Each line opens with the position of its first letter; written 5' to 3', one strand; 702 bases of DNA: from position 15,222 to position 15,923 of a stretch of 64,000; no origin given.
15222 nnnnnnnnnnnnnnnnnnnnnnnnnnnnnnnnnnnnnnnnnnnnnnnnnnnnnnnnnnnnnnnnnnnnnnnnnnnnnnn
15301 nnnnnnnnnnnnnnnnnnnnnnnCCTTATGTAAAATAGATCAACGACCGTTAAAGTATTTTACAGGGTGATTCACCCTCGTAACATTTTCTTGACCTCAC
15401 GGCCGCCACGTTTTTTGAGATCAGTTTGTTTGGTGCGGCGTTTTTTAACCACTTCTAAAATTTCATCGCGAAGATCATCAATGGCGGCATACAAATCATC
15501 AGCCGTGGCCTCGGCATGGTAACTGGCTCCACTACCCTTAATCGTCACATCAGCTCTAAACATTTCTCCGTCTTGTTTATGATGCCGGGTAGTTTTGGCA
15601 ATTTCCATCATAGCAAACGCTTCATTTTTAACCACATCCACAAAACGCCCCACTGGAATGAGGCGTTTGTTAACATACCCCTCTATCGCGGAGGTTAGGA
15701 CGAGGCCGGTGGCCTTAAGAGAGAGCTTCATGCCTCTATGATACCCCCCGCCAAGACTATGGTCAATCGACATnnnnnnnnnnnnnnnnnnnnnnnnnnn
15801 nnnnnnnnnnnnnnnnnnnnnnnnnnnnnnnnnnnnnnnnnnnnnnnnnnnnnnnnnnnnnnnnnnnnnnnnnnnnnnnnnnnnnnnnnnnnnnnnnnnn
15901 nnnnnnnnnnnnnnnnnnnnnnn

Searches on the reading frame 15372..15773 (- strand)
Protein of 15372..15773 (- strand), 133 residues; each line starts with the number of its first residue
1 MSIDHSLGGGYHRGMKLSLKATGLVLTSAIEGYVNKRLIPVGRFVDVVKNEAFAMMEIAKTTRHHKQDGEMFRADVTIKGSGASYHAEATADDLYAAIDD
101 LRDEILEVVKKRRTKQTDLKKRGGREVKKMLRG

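Call 26: search_protein_families(library=pfam, proteins=[window:15372-15773:-], max_evalue=0.001)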
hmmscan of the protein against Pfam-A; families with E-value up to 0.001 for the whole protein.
window:15372-15773:- (133 aa): 1 family
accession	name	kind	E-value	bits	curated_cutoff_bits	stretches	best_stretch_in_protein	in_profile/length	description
PF02482.25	Ribosomal_S30AE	-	6.2e-11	43.3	23.7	1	23-116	7-87/88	Sigma 54 modulation protein / S30EA ribosomal protein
